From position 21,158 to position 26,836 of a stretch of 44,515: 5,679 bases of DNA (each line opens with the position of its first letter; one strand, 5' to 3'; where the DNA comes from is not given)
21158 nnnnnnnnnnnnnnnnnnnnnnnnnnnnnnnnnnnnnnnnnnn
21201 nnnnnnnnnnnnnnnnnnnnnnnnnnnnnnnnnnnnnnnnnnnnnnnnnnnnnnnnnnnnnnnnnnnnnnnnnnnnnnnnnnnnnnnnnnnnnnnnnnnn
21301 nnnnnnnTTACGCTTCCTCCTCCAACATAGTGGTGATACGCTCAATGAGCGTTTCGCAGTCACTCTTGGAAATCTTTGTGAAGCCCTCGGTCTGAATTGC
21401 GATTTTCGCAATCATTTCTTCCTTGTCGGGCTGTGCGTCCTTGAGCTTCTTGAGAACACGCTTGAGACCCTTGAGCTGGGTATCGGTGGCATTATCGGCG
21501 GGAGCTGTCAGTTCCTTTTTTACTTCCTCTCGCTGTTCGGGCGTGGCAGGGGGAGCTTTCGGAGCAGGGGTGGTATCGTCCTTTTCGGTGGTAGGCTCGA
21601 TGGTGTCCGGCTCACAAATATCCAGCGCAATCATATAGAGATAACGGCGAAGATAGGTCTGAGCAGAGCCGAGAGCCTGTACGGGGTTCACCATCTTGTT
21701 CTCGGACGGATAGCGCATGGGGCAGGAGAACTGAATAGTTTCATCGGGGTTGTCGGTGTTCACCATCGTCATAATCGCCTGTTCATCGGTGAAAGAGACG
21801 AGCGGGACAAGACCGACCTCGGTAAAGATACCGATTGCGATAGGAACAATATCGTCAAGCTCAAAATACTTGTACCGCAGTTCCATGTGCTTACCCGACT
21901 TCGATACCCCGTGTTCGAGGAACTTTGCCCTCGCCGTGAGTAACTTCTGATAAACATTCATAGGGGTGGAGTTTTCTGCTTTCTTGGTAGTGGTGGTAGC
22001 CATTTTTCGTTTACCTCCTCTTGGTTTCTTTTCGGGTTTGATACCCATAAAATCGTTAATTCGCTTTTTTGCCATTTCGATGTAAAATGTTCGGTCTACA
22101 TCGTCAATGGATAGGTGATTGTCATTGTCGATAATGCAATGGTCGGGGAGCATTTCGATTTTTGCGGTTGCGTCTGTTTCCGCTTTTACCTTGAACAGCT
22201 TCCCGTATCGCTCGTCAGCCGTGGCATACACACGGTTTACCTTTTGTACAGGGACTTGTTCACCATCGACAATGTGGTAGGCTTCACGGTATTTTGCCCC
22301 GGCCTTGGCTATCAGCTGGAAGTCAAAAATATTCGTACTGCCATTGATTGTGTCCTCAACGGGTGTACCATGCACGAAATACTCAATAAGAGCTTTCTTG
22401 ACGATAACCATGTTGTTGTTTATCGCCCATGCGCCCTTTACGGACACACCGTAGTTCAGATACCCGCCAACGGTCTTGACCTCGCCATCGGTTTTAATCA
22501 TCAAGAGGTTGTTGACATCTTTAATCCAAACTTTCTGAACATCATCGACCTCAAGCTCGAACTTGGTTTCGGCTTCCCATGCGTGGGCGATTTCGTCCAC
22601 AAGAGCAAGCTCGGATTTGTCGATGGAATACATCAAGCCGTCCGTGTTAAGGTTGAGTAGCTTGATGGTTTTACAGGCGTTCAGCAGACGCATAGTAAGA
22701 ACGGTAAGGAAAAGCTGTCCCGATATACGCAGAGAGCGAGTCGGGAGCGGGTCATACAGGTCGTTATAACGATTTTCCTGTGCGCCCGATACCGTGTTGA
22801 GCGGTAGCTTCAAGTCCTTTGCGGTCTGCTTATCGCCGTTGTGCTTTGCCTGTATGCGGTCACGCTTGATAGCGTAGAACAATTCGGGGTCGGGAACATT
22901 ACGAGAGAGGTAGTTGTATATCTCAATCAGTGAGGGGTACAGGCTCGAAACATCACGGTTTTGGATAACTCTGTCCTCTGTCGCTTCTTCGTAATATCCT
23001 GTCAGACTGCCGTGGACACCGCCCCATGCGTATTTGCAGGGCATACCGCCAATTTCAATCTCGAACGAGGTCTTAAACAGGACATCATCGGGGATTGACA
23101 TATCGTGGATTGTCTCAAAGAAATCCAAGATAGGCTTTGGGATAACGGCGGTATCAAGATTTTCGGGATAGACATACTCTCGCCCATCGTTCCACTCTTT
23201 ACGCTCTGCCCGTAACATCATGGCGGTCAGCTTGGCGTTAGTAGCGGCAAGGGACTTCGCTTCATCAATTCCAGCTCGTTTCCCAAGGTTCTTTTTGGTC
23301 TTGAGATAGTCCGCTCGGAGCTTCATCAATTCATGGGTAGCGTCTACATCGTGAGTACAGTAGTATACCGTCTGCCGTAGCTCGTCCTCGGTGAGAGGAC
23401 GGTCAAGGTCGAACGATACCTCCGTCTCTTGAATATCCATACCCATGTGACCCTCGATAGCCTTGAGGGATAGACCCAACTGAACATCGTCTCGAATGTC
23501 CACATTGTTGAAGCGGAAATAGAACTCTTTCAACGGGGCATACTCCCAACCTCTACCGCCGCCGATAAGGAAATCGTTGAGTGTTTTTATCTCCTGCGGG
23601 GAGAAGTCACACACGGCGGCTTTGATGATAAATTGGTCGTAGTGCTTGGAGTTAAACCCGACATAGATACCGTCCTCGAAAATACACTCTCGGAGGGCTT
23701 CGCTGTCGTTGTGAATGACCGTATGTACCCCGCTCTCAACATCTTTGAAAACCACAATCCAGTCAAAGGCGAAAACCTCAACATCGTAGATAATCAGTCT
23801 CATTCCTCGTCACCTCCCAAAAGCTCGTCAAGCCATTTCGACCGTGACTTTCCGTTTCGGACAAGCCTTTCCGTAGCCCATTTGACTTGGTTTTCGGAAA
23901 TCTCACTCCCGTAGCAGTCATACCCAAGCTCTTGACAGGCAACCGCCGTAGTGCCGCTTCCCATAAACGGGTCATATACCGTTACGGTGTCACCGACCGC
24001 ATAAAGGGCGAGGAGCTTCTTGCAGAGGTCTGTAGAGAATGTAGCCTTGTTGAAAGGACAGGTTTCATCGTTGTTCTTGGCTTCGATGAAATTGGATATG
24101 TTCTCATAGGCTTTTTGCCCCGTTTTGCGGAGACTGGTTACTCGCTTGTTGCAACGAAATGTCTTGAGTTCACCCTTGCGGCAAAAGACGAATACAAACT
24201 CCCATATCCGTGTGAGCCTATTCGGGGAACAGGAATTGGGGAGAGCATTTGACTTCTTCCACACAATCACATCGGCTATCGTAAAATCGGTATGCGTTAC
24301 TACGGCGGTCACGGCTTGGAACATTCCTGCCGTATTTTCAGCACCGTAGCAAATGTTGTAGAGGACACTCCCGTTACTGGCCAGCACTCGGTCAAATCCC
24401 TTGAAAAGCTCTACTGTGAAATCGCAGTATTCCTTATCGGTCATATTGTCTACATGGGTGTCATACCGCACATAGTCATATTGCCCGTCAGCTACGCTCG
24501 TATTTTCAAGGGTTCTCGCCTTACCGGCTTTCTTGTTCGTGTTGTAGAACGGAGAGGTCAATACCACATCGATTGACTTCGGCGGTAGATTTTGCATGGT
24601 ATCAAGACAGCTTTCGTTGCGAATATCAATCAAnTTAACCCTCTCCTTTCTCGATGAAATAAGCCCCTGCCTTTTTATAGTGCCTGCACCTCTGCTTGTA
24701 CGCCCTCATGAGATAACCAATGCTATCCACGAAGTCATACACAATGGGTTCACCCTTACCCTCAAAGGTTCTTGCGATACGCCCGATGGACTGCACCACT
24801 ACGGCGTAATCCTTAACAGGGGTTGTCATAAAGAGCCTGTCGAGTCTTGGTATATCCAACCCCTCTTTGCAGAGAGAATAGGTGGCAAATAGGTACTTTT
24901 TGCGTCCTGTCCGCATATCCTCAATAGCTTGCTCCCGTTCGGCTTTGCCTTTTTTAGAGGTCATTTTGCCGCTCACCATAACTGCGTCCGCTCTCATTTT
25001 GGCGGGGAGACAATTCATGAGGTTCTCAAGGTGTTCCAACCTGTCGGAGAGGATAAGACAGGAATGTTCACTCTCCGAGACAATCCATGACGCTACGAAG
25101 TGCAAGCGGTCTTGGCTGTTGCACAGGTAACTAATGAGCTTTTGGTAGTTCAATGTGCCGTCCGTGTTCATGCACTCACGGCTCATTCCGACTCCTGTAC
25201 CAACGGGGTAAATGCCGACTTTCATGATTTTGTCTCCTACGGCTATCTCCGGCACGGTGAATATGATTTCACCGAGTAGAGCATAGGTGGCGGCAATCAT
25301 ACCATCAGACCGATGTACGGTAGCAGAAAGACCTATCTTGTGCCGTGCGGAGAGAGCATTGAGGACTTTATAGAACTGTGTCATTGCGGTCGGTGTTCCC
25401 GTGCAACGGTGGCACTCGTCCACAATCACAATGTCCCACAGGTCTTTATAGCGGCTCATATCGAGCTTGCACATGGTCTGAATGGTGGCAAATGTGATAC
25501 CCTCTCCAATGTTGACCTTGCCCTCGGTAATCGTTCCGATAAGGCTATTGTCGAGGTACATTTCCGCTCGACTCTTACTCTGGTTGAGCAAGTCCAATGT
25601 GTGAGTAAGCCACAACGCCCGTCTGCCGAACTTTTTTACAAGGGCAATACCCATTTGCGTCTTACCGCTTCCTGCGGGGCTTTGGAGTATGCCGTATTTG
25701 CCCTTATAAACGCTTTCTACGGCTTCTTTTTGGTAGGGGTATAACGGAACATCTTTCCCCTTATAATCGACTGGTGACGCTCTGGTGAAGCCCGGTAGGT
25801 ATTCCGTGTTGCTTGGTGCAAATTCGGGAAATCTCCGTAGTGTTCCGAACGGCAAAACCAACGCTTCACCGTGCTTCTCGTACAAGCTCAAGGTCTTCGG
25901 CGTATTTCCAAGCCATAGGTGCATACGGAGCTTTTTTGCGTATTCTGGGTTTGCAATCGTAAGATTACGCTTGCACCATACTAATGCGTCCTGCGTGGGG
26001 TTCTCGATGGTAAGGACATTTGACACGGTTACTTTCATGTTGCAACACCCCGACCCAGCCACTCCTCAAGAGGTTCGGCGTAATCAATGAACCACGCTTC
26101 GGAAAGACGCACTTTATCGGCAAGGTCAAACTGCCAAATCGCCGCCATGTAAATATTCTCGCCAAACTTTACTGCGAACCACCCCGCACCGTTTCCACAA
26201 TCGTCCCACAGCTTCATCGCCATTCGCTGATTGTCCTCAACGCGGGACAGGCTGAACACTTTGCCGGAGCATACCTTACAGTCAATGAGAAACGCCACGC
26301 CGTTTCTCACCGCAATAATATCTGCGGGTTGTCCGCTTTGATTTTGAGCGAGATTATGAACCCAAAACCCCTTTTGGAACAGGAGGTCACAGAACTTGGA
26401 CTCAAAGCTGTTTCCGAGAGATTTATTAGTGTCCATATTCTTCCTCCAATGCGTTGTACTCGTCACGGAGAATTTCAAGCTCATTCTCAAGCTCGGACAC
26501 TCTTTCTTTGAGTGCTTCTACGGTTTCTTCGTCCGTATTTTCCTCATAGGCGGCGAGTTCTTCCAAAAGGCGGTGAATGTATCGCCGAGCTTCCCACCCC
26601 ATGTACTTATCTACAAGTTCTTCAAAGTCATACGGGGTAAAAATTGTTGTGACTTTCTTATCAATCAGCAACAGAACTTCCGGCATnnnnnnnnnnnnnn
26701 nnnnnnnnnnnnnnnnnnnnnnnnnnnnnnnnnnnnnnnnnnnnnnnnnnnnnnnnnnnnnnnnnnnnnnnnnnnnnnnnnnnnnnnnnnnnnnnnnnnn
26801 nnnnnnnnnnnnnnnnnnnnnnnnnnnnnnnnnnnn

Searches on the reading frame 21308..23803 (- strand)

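Call 27: search_protein_families(library=phrogs, proteins=[window:21308-23803:-], max_evalue=0.001)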
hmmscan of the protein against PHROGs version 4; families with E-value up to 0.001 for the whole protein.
window:21308-23803:- (831 aa): 5 families
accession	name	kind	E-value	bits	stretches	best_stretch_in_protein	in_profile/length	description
phrog_1252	-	DNA, RNA and nucleotide metabolism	5.7e-137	459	1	2-591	53-657/663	DNA polymerase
phrog_155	-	DNA, RNA and nucleotide metabolism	1.6e-24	88.1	1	600-829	51-270/308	Erf-like ssDNA annealing protein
phrog_18505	-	DNA, RNA and nucleotide metabolism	8.8e-24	85.4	1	329-538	38-247/349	DNA polymerase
phrog_4210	-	DNA, RNA and nucleotide metabolism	1.1e-16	60.9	1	2-212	721-918/1304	DNA polymerase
phrog_2324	-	DNA, RNA and nucleotide metabolism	4.3e-10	40.5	1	611-789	5-177/193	Erf-like ssDNA annealing protein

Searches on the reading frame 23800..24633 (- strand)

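Call 27: search_protein_families(library=phrogs, proteins=[window:23800-24633:-], max_evalue=0.001)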
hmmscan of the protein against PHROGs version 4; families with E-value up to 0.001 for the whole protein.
window:23800-24633:- (277 aa): 10 families
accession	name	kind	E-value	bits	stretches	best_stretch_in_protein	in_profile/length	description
phrog_67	-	other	5.3e-39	135.9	1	1-257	123-343/743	DNA methyltransferase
phrog_498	-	other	1.2e-19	71.4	1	14-260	216-423/633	DNA methyltransferase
phrog_3008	-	other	5.1e-12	46.6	1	218-259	172-213/244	DNA methyltransferase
phrog_6025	-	other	1.1e-10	42.5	2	3-36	13-46/192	DNA methyltransferase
phrog_18146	-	other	2.9e-10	40.7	1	196-246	50-100/452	DNA methyltransferase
phrog_23085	-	unknown function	1.1e-06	29.4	1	217-258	65-106/138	-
phrog_8769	-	other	1.8e-06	28.7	1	217-259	13-55/71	methyltransferase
phrog_12517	-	unknown function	7.9e-05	23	1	181-255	70-145/316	-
phrog_18293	-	other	0.00053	20.9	0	202-261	53-111/119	methyltransferase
phrog_6952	-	other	0.00064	20.6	0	217-251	135-169/181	DNA methyltransferase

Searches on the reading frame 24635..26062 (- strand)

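Call 27: search_protein_families(library=phrogs, proteins=[window:24635-26062:-], max_evalue=0.001)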
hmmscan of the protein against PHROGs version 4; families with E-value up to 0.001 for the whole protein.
window:24635-26062:- (475 aa): 7 families
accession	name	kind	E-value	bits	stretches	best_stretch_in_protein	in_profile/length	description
phrog_16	-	DNA, RNA and nucleotide metabolism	7.3e-63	214.1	1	69-455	241-610/986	DNA helicase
phrog_9690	-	DNA, RNA and nucleotide metabolism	3.5e-28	99.5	1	201-463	33-293/306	DNA helicase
phrog_62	-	DNA, RNA and nucleotide metabolism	1.7e-13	49.9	1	66-254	674-854/1881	DNA helicase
phrog_16259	-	DNA, RNA and nucleotide metabolism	2.9e-10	40.9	1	107-220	118-236/330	DNA helicase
phrog_16694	-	unknown function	2.5e-07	30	0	105-228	273-420/1010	-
phrog_17901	-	DNA, RNA and nucleotide metabolism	6.1e-06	27.6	1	391-462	14-84/109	DNA helicase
phrog_2488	-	DNA, RNA and nucleotide metabolism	0.00035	20.4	0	109-167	21-92/579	DNA helicase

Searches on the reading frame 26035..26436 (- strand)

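Call 27: search_protein_families(library=phrogs, proteins=[window:26035-26436:-], max_evalue=0.001)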
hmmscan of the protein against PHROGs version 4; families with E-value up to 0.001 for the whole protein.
window:26035-26436:- (133 aa): 2 families
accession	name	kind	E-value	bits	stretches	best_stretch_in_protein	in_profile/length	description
phrog_843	-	DNA, RNA and nucleotide metabolism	2.3e-10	41.3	1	32-97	53-119/177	Holliday junction resolvase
phrog_6591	-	DNA, RNA and nucleotide metabolism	0.00074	20.3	1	7-94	6-95/124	Holliday junction resolvase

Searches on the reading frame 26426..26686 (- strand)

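Call 33: search_protein_families(library=ncbifam, proteins=[window:26426-26686:-], max_evalue=0.1)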
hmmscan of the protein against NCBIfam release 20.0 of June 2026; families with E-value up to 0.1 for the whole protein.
window:26426-26686:- (86 aa): 4 families
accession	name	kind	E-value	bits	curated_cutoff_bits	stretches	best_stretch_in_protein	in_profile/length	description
NF033928.1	alph_xenorhab_A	subfamily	0.00036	19.9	125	1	44-82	171-209/339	alpha-xenorhabdolysin family binary toxin subunit A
NF045487.1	ASRP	equivalog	0.0012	17.5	300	1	34-83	389-437/593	archaea-specific SMC-related protein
NF045995.1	MAG0865_DivIVA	hypoth_equivalog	0.048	13.8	55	1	54-84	27-57/69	MAG0865 family DivIVA-related protein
NF047375.1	HeatShock_HspR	equivalog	0.066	13.2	105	1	31-83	36-89/92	heat shock protein transcriptional repressor HspR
